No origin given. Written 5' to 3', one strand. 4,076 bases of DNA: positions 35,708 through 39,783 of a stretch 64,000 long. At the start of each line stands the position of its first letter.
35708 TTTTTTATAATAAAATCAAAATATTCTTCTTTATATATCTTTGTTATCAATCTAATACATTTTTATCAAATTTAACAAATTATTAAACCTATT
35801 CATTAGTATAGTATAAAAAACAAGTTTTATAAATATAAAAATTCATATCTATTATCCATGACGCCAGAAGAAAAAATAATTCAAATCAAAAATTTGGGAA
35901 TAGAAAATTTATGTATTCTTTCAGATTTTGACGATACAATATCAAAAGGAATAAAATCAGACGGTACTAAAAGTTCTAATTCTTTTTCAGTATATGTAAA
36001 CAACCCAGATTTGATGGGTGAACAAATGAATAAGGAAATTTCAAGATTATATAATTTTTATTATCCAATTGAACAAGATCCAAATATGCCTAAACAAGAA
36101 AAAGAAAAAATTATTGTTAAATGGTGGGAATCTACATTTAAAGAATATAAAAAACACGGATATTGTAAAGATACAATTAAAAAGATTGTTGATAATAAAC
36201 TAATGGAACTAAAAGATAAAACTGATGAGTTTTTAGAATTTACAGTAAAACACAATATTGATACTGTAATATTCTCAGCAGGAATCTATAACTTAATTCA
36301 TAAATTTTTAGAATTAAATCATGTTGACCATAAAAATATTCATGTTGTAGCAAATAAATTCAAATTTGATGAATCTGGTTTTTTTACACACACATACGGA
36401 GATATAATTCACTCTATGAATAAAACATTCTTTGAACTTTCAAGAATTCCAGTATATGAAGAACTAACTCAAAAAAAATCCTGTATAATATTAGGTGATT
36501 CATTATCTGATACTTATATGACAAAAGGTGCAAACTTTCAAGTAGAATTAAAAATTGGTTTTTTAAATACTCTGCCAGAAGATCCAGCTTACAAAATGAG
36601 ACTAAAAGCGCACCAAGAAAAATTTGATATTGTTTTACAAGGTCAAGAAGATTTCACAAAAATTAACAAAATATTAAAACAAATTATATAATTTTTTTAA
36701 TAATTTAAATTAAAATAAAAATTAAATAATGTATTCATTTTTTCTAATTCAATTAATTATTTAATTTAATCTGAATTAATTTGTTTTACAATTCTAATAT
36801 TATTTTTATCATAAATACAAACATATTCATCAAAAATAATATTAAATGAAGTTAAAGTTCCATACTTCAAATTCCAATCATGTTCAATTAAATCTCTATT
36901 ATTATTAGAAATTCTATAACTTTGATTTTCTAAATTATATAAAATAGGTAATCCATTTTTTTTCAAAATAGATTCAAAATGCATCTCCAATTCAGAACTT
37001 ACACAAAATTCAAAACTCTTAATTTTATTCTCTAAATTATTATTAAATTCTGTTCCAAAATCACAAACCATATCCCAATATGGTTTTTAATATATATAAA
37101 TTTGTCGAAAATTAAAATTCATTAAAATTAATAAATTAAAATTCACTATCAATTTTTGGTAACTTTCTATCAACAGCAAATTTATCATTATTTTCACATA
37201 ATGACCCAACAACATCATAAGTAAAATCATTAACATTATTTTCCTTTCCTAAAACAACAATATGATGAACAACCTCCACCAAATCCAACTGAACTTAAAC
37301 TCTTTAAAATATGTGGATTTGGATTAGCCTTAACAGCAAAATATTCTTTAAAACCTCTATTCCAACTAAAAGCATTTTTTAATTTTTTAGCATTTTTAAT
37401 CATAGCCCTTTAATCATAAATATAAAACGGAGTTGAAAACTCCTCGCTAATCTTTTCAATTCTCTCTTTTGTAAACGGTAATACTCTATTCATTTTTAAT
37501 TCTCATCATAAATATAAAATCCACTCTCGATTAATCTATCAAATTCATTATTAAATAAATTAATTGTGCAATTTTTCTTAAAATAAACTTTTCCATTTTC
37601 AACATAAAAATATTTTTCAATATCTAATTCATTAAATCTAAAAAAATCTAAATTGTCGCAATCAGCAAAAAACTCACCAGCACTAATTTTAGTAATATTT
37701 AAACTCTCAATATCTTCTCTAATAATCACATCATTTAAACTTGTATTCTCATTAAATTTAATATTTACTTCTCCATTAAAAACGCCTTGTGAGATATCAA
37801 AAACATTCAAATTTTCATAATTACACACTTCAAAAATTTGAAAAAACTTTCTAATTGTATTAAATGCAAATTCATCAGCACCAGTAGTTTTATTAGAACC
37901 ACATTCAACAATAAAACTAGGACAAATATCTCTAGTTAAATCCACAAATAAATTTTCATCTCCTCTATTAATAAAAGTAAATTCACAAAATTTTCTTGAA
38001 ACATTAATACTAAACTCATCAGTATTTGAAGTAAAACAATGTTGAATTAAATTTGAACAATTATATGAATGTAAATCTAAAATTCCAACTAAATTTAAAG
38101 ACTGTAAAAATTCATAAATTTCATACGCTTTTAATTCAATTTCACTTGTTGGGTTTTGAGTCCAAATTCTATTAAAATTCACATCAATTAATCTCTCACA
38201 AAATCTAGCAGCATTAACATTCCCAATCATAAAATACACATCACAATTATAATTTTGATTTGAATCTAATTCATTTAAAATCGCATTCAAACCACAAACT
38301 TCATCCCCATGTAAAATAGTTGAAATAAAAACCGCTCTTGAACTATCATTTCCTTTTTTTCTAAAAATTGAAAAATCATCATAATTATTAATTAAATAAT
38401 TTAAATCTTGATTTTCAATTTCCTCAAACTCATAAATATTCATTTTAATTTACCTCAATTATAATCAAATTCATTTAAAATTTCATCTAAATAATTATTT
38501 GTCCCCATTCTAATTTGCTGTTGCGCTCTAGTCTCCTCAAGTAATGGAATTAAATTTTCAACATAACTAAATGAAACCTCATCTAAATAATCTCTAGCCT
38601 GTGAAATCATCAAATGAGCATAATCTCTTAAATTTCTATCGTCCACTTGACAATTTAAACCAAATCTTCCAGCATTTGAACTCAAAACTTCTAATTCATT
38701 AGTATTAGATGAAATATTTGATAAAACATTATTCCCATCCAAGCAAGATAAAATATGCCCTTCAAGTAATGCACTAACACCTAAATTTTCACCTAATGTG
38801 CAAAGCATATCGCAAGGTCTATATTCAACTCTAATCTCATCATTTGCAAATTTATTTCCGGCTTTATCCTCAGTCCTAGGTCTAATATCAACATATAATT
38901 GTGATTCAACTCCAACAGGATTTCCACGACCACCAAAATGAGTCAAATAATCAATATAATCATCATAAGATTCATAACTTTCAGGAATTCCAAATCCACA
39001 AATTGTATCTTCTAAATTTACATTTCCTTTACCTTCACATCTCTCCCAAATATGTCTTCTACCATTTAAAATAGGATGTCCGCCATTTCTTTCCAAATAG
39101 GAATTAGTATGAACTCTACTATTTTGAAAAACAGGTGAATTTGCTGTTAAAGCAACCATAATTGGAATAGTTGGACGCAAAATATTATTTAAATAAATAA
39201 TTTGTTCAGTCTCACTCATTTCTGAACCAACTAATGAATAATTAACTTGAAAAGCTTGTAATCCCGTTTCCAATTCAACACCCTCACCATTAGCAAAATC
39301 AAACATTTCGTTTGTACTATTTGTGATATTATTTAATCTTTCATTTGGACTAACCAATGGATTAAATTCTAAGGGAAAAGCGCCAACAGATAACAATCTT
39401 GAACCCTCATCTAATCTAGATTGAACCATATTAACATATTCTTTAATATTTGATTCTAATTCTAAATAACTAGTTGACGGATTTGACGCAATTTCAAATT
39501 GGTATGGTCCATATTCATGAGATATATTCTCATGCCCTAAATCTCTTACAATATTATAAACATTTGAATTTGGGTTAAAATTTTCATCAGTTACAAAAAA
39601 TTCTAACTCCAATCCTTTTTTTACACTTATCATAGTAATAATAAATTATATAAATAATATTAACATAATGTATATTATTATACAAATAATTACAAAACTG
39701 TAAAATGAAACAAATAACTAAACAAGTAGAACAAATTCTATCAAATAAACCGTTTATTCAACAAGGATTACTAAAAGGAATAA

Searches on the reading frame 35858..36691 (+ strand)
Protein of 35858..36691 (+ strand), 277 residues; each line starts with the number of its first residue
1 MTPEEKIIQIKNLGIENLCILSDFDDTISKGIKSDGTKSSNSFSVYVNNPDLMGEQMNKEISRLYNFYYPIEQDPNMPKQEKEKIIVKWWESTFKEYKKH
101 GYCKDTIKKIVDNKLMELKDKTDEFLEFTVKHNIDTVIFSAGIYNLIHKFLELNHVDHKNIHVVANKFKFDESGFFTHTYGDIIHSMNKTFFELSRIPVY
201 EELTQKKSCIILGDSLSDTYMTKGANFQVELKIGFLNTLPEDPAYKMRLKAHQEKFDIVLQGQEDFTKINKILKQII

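Call 73: search_protein_families(library=pfam, proteins=[window:35858-36691:+], max_evalue=0.0001)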
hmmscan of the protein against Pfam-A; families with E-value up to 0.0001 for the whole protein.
window:35858-36691:+ (277 aa): 1 family
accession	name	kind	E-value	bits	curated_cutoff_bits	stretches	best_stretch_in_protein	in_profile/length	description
PF05822.18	UMPH-1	-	1.9e-51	175.4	23.7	1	27-276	2-245/246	Pyrimidine 5'-nucleotidase (UMPH-1)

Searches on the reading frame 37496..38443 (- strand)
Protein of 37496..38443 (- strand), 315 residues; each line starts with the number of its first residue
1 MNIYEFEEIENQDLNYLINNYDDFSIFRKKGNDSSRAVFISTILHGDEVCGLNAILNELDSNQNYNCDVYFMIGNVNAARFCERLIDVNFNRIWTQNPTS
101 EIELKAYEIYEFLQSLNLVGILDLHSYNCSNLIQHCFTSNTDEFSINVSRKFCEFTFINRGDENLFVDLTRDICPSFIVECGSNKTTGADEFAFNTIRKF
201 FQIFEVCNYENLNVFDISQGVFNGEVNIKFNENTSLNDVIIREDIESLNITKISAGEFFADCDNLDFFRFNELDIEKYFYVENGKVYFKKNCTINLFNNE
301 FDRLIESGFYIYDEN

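Call 54: search_protein_families(library=pfam, proteins=[window:37496-38443:-], max_evalue=0.00001)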
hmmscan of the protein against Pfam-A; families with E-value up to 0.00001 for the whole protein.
window:37496-38443:- (315 aa): 1 family
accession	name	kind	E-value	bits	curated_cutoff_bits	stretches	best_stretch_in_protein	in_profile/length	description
PF24827.1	AstE_AspA_cat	-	4.5e-08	33.3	25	1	36-144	3-123/192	Succinylglutamate desuccinylase/Aspartoacylase catalytic domain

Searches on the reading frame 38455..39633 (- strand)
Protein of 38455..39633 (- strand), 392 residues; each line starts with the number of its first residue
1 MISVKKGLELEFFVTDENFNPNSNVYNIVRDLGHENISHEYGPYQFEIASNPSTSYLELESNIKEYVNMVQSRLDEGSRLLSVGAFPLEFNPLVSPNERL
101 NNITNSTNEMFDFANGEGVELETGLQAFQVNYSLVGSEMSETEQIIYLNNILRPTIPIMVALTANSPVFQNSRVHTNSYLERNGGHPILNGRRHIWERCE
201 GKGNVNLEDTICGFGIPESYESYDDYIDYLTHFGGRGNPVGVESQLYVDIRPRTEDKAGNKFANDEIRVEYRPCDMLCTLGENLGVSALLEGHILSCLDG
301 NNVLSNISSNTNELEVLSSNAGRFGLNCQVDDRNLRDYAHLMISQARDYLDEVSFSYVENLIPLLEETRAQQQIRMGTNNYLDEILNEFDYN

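Call 53: search_protein_families(library=pfam, proteins=[window:38455-39633:-], max_evalue=0.00001)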
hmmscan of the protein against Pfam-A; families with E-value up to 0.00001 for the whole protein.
window:38455-39633:- (392 aa): 1 family
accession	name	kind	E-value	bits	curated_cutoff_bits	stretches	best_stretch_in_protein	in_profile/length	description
PF04107.18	GCS2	-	1.2e-09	38.3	21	1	7-170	2-164/291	Glutamate-cysteine ligase family 2(GCS2)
